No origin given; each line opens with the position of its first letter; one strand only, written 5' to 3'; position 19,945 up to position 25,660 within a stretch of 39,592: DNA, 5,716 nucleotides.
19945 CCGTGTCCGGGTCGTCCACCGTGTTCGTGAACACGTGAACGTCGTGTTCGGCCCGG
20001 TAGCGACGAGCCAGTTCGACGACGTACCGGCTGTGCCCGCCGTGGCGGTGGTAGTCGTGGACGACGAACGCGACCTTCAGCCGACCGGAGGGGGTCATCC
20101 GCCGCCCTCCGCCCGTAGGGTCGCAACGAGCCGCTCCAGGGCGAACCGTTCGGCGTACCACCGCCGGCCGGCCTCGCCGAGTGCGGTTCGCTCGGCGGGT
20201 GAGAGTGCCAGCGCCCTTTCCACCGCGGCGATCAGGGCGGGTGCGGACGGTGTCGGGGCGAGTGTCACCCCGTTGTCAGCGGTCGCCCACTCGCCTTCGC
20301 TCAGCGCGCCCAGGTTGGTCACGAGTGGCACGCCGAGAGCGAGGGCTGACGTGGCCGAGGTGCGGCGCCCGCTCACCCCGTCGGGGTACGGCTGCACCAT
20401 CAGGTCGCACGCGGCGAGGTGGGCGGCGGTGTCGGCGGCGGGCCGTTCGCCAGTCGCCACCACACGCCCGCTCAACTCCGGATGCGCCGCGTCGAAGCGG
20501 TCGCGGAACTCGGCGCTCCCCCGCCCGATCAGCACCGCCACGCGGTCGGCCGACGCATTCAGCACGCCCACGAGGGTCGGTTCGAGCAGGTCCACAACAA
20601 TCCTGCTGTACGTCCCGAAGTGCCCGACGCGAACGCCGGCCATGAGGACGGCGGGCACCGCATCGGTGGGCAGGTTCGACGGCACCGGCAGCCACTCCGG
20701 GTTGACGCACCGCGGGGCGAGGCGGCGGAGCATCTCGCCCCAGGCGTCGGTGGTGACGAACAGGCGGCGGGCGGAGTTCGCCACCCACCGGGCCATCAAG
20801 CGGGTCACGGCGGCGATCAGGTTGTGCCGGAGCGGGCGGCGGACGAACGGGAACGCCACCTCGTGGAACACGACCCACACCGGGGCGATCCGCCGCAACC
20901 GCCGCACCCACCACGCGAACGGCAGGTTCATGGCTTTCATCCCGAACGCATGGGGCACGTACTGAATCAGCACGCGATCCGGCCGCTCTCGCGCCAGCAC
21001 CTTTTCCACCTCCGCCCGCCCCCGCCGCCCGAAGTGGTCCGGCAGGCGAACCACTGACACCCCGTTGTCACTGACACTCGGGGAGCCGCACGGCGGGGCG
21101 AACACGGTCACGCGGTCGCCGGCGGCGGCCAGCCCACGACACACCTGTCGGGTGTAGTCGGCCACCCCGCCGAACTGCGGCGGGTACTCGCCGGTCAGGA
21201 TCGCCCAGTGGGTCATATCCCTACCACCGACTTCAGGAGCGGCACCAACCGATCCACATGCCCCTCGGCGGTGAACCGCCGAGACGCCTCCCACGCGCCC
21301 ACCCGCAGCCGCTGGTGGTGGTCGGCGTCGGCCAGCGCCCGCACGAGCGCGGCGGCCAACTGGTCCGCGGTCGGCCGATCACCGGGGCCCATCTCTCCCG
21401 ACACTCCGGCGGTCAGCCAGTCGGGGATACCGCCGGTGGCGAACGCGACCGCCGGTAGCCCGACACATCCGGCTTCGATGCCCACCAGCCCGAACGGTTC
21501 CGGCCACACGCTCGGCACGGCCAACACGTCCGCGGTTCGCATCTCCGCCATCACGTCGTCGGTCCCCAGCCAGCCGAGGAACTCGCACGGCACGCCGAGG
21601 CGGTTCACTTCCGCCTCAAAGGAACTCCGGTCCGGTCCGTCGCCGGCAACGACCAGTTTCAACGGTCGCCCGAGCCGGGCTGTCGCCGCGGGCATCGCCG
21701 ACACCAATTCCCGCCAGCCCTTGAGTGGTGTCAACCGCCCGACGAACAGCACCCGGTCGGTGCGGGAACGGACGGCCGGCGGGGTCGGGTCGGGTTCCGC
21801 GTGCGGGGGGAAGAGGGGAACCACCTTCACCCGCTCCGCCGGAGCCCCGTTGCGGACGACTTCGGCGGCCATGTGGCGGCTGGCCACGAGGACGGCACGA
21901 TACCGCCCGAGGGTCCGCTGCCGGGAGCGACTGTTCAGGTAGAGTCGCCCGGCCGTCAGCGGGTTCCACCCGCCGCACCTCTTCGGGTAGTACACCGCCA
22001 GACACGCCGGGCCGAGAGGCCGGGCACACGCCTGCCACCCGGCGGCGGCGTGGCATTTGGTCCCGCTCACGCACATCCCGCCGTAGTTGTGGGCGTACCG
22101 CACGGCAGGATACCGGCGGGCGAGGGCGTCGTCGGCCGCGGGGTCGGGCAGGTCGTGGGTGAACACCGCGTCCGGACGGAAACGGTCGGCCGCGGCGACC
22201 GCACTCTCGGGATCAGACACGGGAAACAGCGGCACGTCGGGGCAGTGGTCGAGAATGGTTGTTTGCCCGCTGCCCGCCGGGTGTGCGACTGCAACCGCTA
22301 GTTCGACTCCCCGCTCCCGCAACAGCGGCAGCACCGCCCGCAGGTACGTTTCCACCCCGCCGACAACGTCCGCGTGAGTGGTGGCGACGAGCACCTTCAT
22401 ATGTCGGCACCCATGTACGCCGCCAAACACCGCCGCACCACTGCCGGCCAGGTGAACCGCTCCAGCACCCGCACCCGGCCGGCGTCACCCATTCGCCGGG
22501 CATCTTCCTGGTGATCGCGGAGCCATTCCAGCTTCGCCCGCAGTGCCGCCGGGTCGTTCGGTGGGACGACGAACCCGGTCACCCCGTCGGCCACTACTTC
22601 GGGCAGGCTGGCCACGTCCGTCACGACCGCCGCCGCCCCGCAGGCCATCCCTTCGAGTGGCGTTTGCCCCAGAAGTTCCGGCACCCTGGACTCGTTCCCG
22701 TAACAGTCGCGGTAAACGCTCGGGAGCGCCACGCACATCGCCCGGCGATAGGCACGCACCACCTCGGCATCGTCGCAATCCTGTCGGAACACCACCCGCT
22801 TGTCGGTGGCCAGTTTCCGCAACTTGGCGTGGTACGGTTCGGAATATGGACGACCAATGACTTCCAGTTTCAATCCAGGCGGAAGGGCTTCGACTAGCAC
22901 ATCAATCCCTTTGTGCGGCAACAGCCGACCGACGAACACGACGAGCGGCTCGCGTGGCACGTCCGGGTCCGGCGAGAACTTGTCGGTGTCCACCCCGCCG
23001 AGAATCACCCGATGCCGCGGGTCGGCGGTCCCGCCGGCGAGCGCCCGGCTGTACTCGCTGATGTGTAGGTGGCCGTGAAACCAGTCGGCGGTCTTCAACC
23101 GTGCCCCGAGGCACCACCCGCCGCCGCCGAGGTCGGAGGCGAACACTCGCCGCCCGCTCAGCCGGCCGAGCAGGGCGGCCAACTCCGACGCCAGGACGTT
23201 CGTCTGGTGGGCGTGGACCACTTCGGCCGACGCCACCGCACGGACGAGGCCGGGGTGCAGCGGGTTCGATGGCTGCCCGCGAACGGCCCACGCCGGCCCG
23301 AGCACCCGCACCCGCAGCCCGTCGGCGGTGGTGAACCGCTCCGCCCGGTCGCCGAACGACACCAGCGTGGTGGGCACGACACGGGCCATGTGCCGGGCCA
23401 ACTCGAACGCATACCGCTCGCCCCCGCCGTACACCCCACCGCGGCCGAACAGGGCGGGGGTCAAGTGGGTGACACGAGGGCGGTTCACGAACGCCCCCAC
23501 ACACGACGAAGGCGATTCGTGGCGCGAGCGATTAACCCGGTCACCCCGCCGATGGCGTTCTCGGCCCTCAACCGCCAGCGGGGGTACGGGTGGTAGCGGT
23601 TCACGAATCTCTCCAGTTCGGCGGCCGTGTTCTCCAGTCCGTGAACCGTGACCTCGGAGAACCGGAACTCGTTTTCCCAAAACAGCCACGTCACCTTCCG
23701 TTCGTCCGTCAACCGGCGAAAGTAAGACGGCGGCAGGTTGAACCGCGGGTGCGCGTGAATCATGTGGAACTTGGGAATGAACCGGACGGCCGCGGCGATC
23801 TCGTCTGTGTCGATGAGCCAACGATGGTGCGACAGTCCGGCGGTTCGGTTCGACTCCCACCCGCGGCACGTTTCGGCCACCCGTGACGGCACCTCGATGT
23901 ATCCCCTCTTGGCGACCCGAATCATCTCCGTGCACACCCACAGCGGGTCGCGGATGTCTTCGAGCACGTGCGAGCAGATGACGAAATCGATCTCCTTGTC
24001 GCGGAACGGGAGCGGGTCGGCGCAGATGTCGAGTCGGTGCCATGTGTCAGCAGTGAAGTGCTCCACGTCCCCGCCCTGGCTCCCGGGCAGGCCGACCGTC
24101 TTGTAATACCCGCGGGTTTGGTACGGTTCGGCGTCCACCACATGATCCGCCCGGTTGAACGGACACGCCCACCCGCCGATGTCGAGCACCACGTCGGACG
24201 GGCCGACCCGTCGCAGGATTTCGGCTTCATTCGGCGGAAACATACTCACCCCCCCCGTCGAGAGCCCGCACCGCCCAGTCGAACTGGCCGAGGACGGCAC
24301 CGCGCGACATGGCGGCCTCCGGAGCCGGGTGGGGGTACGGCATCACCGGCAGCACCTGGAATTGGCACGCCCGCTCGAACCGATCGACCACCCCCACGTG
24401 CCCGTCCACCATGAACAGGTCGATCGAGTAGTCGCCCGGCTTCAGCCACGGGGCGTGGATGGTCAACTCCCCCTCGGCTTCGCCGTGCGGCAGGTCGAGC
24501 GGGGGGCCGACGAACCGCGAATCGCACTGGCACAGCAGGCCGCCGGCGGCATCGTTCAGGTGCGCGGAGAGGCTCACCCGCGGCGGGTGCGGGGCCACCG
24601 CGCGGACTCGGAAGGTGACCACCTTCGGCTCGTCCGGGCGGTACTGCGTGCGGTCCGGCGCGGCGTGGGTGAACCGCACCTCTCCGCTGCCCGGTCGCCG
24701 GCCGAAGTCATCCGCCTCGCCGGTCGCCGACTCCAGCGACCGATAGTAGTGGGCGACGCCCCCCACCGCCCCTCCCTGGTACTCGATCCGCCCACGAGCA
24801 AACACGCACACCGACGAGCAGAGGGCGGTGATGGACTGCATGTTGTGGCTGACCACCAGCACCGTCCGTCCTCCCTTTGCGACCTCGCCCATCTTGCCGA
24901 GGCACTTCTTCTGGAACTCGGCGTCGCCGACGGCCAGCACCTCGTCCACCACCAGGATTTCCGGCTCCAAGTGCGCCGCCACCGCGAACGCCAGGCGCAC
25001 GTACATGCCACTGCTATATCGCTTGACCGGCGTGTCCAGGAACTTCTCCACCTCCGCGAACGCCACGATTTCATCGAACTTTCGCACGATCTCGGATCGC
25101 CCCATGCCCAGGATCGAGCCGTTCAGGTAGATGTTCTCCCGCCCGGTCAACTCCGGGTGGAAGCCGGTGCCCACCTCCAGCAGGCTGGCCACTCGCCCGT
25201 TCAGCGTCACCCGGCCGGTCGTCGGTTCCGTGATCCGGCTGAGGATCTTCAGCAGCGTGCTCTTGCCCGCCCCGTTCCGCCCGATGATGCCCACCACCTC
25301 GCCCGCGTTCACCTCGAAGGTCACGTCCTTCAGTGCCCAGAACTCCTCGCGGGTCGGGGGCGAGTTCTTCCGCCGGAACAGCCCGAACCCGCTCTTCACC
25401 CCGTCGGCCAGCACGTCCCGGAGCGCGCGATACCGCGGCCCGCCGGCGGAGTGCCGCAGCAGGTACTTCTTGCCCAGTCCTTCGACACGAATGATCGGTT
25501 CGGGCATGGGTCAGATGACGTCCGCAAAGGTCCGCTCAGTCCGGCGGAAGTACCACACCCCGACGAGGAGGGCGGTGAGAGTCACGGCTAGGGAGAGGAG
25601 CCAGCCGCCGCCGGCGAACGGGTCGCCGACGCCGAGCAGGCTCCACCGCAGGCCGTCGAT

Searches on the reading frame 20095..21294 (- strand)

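Call 3: search_protein_families(library=pfam, proteins=[window:20095-21294:-], max_evalue=0.01)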
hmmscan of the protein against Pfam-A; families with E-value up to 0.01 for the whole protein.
window:20095-21294:- (399 aa): 5 families
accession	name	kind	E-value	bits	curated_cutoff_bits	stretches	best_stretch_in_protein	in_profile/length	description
PF13579.12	Glyco_trans_4_4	-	4.5e-15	56.8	29.7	1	42-193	1-146/158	Glycosyl transferase 4-like domain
PF13439.12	Glyco_transf_4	-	1.4e-11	45.1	28.5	1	41-191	1-150/170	Glycosyltransferase Family 4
PF13692.12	Glyco_trans_1_4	-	3.4e-07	31.1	27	1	252-362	35-140/142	Glycosyl transferases group 1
PF00534.26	Glycos_transf_1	-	4.2e-05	23.6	26.4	1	250-379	47-172/172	Glycosyl transferases group 1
PF20706.3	GT4-conflict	-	0.00039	20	26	1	34-104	4-75/385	Family 4 Glycosyltransferase in conflict systems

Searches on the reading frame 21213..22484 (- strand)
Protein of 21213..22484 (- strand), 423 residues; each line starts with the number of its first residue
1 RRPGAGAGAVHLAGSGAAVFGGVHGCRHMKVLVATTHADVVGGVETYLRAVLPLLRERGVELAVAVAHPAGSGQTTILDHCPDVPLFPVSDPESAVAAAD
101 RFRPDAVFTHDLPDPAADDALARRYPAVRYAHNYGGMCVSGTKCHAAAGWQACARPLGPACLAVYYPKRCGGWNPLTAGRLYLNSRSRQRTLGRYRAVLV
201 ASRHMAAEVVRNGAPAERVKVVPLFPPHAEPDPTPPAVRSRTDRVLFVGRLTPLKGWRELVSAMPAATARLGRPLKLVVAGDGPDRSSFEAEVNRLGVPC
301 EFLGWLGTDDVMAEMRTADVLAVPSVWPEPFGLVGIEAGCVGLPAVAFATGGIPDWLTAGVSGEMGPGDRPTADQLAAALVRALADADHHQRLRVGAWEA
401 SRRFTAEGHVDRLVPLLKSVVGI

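Call 8: search_protein_families(library=pfam, proteins=[window:21213-22484:-], max_evalue=0.001)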
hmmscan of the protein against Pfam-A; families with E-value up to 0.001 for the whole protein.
window:21213-22484:- (423 aa): 5 families
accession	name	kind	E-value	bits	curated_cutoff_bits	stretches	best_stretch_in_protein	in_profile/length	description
PF00534.26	Glycos_transf_1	-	3.8e-27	95.3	26.4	1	242-394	15-166/172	Glycosyl transferases group 1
PF13692.12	Glyco_trans_1_4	-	5.2e-25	88.8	27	1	244-386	3-142/142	Glycosyl transferases group 1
PF20706.3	GT4-conflict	-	2.5e-12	46.9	26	1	208-365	163-328/385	Family 4 Glycosyltransferase in conflict systems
PF13439.12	Glyco_transf_4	-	1.4e-10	41.9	28.5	1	41-223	1-163/170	Glycosyltransferase Family 4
PF13579.12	Glyco_trans_4_4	-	6.4e-08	33.5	29.7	1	42-223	1-156/158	Glycosyl transferase 4-like domain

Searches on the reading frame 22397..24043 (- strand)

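Call 27: search_protein_families(library=ncbifam, proteins=[window:22397-24043:-], max_evalue=0.001)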
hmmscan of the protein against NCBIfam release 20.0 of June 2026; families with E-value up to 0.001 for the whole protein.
window:22397-24043:- (548 aa): 18 families
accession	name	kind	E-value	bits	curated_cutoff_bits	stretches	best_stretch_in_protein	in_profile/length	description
TIGR02149.1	glgA_Coryne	subfamily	5.6e-22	78.4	302.4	1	364-543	203-387/391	glycogen synthase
NF041876.1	EPS_EpsE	equivalog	5.4e-19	68.7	400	1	338-531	182-381/389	exopolysaccharide biosynthesis GT4 family glycosyltransferase EpsE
TIGR03449.1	mycothiol_MshA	equivalog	6.2e-16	58.3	462.5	1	364-545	219-402/406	D-inositol-3-phosphate glycosyltransferase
TIGR04063.1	stp3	hypoth_equivalog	5.2e-14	51.9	442.05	1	363-543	211-392/397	TIGR04063 family PEP-CTERM/XrtA system glycosyltransferase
TIGR03088.1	stp2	hypoth_equivalog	6.2e-13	48.5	409.05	1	457-543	284-370/374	TIGR03088 family PEP-CTERM/XrtA system glycosyltransferase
NF053787.1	GlcN_PG_synth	equivalog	5.4e-11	41.9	480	1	365-543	197-356/361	N-acetylglucosaminyl phosphatidylglycerol synthase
NF038298.1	EPS_HpsO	equivalog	1.6e-10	40.3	575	1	366-543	202-384/388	hormogonium polysaccharide biosynthesis glycosyltransferase HpsO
TIGR03999.1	thiol_BshA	equivalog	1.8e-09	37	273.7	1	457-543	284-370/375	N-acetyl-alpha-D-glucosaminyl L-malate synthase BshA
NF041010.1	glycosy_Agl16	equivalog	9.5e-07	28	575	1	338-543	152-348/352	glycosylation protein Agl16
TIGR03087.1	stp1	hypoth_equivalog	1.4e-06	27.8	316.65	0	463-539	316-390/397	TIGR03087 family PEP-CTERM/XrtA system glycosyltransferase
NF041879.1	EPS_EpsH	equivalog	1.5e-06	27.2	800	1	368-543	240-413/431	exopolysaccharide biosynthesis glycosyltransferase EpsH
TIGR04005.1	wcaL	equivalog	2.4e-06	26.7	537.6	1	346-533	201-393/406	colanic acid biosynthesis glycosyltransferase WcaL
TIGR04047.1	MSMEG_0565_glyc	hypoth_equivalog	4.5e-06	26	259.85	1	399-543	240-371/373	MSMEG_0565 family glycosyltransferase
NF038295.1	EPS_HpsP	equivalog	4.5e-06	25.9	550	0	463-544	305-385/388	hormogonium polysaccharide biosynthesis glycosyltransferase HpsP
TIGR02095.1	glgA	subfamily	1e-05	24.4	328.45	1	364-506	293-436/477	glycogen/starch synthase, ADP-glucose type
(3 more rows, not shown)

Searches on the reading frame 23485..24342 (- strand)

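Call 8: search_protein_families(library=pfam, proteins=[window:23485-24342:-], max_evalue=0.001)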
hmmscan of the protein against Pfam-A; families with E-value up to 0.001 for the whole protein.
window:23485-24342:- (285 aa): 1 family
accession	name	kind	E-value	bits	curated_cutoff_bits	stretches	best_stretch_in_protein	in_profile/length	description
PF08241.18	Methyltransf_11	-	6.9e-06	27.1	21.2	1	109-147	52-90/95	Methyltransferase domain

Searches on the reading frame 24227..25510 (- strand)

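Call 9: search_protein_families(library=pfam, proteins=[window:24227-25510:-], max_evalue=0.001)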
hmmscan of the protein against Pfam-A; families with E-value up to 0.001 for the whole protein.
window:24227-25510:- (427 aa): 4 families
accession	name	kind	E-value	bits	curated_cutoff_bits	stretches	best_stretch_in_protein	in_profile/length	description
PF00005.33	ABC_tran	-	1.2e-22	81.4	25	1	60-191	1-135/137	ABC transporter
PF14524.12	Wzt_C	-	1.1e-05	25.9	30.4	1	292-388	30-131/143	Wzt C-terminal domain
PF13304.12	AAA_21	-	3.8e-05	24.3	27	1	73-93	2-22/304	AAA domain, putative AbiEii toxin, Type IV TA system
PF13555.12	AAA_29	-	0.00092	19.4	27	0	63-100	15-51/61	P-loop containing region of AAA domain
